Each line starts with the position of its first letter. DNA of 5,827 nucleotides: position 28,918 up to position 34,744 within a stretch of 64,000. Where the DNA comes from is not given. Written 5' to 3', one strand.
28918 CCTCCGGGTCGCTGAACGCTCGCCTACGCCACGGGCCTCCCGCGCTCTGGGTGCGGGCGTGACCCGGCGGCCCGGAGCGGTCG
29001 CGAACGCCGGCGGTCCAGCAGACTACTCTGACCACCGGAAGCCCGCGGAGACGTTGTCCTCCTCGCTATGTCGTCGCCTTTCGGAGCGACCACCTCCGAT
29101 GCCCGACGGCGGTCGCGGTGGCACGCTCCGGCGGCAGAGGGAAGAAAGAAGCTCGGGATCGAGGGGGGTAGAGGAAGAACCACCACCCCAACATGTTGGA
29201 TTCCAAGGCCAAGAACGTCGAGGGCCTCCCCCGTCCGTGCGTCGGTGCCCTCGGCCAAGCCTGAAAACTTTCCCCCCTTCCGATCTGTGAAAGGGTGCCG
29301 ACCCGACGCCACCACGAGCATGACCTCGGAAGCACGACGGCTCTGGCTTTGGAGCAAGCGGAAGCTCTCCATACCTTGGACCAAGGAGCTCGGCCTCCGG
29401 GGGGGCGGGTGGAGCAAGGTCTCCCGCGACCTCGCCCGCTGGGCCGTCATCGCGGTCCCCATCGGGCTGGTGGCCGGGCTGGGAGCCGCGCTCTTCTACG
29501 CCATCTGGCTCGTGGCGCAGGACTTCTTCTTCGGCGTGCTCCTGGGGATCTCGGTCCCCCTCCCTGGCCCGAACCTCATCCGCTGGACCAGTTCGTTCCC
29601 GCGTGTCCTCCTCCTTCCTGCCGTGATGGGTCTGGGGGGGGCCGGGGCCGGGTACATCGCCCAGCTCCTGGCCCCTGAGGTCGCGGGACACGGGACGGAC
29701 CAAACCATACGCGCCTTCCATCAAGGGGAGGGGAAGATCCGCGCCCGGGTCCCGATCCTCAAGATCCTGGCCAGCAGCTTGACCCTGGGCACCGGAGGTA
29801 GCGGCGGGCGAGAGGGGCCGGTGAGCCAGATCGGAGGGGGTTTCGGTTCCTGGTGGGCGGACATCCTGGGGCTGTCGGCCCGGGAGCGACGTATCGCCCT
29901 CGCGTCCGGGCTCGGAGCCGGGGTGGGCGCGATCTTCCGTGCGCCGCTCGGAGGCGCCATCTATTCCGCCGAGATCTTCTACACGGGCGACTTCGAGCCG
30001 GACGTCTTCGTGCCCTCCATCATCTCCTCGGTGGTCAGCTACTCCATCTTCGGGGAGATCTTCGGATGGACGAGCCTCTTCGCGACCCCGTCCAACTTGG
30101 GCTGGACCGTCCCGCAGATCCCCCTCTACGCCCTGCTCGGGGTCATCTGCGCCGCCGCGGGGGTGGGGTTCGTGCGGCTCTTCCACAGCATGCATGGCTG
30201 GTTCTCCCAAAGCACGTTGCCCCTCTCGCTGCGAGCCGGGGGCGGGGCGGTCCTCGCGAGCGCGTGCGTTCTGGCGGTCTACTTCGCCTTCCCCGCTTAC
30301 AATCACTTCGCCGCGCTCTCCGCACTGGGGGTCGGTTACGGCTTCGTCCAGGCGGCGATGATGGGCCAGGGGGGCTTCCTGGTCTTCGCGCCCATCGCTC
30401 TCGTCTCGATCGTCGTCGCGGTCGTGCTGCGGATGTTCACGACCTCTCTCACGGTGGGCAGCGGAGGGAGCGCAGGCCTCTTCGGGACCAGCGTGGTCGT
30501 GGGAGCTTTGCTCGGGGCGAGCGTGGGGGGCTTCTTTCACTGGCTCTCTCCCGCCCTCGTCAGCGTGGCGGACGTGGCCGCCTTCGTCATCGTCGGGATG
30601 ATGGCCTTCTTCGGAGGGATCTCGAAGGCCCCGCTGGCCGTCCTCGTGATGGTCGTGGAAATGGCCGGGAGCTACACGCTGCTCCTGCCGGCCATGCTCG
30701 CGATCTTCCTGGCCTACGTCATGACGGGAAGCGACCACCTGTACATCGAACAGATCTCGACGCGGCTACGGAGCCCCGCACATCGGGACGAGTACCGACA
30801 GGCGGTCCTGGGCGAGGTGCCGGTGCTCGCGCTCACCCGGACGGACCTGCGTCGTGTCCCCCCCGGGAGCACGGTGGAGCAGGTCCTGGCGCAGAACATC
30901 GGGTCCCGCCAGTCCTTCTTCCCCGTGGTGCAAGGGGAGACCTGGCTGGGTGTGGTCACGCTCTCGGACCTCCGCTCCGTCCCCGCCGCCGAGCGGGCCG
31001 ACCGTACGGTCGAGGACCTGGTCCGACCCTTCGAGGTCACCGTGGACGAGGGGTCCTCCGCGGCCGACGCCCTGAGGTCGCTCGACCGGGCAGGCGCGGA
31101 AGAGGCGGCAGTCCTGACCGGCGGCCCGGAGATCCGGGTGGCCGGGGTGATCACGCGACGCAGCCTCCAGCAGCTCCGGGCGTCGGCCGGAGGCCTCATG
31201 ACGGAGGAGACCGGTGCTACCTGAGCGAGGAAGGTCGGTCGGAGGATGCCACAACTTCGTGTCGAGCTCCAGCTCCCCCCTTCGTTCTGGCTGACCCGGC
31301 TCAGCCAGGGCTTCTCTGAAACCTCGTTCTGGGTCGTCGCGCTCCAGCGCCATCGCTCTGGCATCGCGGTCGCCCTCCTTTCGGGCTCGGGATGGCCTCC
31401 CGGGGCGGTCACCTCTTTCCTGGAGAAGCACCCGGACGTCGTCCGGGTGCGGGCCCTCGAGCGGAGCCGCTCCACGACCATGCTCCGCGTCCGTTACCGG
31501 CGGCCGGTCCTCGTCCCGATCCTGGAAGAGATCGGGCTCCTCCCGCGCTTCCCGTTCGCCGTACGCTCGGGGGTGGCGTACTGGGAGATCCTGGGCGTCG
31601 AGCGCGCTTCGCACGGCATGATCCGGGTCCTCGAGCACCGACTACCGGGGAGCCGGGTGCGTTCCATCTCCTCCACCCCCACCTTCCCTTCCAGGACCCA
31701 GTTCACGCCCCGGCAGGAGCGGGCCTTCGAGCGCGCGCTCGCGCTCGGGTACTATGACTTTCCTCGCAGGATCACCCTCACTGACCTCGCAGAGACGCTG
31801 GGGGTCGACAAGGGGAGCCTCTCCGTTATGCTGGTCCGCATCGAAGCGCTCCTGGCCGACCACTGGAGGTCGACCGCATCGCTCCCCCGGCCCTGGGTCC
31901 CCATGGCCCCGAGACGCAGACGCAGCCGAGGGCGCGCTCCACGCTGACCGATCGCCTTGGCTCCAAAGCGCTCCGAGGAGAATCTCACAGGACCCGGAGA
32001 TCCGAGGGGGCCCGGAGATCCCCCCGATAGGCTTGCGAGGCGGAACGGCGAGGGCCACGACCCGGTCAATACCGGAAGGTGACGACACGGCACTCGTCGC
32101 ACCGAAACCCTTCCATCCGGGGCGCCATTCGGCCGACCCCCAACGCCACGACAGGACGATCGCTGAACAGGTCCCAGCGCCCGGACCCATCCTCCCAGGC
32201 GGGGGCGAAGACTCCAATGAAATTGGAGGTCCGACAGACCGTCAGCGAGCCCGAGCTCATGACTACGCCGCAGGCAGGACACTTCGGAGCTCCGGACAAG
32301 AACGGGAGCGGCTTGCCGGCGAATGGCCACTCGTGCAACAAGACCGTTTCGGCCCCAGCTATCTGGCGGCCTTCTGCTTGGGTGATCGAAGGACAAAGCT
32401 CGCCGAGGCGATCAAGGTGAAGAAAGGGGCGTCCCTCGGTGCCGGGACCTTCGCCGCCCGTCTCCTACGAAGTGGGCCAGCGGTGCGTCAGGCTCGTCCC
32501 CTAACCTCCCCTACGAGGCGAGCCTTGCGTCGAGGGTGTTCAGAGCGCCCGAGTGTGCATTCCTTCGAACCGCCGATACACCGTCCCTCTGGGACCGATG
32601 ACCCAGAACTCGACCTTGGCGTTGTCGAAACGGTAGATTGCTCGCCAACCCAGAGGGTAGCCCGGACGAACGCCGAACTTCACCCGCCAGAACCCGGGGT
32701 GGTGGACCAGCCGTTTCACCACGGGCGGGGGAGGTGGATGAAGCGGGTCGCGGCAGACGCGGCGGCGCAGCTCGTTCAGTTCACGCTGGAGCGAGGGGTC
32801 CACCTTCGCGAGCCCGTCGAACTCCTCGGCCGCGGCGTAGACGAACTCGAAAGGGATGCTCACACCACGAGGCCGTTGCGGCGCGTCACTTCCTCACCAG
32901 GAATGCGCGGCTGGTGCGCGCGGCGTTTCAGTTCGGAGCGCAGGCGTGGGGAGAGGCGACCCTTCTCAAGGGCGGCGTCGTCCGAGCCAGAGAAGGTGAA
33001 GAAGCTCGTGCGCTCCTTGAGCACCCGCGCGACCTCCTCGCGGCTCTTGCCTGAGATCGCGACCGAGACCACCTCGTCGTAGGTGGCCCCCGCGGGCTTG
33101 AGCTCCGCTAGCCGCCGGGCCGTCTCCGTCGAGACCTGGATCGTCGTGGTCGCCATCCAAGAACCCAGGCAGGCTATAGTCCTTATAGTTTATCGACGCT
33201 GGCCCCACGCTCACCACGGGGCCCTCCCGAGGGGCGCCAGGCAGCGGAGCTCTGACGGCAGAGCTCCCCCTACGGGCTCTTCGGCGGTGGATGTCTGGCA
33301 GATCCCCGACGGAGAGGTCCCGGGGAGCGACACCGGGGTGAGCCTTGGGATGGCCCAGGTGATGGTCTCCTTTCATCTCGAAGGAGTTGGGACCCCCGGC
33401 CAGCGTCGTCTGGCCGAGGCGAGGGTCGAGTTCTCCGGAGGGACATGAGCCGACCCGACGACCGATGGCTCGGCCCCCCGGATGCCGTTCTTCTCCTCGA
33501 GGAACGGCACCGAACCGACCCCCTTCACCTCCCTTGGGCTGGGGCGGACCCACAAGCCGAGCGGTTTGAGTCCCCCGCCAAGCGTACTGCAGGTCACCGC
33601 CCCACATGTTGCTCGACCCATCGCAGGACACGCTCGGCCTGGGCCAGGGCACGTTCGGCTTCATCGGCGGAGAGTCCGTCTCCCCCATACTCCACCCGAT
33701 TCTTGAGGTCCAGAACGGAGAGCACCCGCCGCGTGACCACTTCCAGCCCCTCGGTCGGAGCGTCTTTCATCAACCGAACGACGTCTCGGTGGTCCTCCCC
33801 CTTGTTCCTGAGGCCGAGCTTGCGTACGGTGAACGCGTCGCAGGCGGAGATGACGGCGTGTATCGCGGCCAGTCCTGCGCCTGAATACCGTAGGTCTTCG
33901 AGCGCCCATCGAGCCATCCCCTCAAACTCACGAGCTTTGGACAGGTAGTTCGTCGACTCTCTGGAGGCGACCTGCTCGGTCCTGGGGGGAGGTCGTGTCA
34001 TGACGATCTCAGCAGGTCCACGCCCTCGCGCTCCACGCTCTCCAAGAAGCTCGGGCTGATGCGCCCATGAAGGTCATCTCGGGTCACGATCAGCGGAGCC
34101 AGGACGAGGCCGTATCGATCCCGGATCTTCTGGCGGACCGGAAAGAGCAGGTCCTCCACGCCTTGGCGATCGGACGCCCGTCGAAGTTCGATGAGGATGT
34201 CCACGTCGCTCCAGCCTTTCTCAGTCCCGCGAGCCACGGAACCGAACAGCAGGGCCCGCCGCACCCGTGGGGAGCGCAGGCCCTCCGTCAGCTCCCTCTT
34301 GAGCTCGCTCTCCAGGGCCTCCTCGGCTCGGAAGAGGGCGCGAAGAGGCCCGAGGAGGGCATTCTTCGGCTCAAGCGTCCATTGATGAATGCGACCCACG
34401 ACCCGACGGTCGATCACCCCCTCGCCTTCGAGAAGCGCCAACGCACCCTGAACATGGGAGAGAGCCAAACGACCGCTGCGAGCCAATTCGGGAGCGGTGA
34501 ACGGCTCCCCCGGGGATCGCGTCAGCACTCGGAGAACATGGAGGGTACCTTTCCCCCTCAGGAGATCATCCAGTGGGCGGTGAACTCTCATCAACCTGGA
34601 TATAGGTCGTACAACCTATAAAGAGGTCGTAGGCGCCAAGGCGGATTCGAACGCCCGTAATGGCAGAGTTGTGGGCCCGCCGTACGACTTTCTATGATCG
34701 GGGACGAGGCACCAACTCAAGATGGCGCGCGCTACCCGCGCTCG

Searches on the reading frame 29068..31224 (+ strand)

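Call 37: search_protein_families(library=pfam, proteins=[window:29068-31224:+], max_evalue=0.01)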
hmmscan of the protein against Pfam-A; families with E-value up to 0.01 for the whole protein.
window:29068-31224:+ (718 aa): 2 families
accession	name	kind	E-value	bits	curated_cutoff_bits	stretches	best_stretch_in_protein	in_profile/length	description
PF00654.25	Voltage_CLC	-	1.8e-76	258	24.8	1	190-553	1-345/346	Voltage gated chloride channel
PF00571.33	CBS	-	8e-07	29.8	24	0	590-638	5-54/57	CBS domain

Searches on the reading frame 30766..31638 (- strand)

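Call 37: search_protein_families(library=pfam, proteins=[window:30766-31638:-], max_evalue=0.01)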
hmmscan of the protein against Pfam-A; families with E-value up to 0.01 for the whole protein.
window:30766-31638:- (290 aa): 1 family
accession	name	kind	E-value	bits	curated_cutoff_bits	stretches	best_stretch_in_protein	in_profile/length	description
PF19955.5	EAD1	-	0.0019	19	24.2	1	148-177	60-89/90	Effector-associated domain 1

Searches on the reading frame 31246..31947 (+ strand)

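Call 37: search_protein_families(library=pfam, proteins=[window:31246-31947:+], max_evalue=0.01)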
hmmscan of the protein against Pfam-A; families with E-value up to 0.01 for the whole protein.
window:31246-31947:+ (233 aa): 2 families
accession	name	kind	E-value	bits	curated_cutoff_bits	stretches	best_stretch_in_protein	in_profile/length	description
PF04967.18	HTH_10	-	1.1e-12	48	23.1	1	153-201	1-49/53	HTH DNA binding domain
PF12802.13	MarR_2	-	0.0044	17.6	27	0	171-201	16-46/61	MarR family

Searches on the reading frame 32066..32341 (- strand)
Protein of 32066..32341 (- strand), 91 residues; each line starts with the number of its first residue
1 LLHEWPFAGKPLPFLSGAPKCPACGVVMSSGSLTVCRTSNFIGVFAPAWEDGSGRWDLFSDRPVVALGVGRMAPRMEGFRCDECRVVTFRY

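Call 61: search_protein_families(library=pfam, proteins=[window:32066-32341:-], max_evalue=0.01)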
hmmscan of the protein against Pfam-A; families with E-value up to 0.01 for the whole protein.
window:32066-32341:- (91 aa): 2 families
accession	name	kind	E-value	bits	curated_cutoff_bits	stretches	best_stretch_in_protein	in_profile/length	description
PF20097.4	DUF6487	-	0.00034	21.4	24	1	21-91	1-65/67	Domain of unknown function (DUF6487)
PF23783.1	Zn_ribbon_TiaS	-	0.0024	18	27.3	0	19-30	2-13/41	TiaS C-terminal zinc ribbon domain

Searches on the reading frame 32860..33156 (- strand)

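Call 13: search_protein_families(library=pfam, proteins=[window:32860-33156:-], max_evalue=0.01)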
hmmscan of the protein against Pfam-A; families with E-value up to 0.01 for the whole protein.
window:32860-33156:- (98 aa): 1 family
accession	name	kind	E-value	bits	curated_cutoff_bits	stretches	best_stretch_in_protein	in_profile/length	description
PF24434.1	DUF7557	-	1.6e-05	24.6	25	1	3-30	1-28/45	Family of unknown function (DUF7557)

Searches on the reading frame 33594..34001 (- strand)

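Call 13: search_protein_families(library=pfam, proteins=[window:33594-34001:-], max_evalue=0.01)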
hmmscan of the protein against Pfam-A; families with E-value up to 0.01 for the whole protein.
window:33594-34001:- (135 aa): 1 family
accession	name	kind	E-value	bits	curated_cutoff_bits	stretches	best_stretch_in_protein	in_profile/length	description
PF05168.19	HEPN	-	8.5e-06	26.4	22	1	19-131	4-116/117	HEPN domain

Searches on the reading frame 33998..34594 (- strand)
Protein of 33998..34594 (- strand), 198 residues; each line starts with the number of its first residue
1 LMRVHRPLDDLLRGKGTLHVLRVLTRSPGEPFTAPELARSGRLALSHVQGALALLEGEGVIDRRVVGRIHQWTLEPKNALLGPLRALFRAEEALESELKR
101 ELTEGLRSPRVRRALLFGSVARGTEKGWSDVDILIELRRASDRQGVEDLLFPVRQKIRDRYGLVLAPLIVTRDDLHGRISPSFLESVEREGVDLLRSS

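Call 13: search_protein_families(library=pfam, proteins=[window:33998-34594:-], max_evalue=0.01)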
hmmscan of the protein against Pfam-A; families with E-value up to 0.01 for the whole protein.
window:33998-34594:- (198 aa): 3 families
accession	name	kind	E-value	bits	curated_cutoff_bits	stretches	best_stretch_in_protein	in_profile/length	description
PF01909.29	NTP_transf_2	-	4.9e-09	36.9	21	1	103-176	5-72/93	Nucleotidyltransferase domain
PF18765.7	Polbeta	-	1.6e-05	25.4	26.9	1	109-144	11-46/93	Polymerase beta, Nucleotidyltransferase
PF12802.13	MarR_2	-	0.0015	19.1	27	1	18-64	8-53/61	MarR family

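Call 51: find_related_loci(query=window:33998-34591:-, collection=genome_contigs, flank=3000)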
Query window:33998-34591:- (197 aa) in genome_contigs; peptide patterns used: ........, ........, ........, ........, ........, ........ (x = any residue, [..] = any of these).
337 stretches matched a pattern, but none encodes a relative of the query by tblastn (E <= 1e-3).
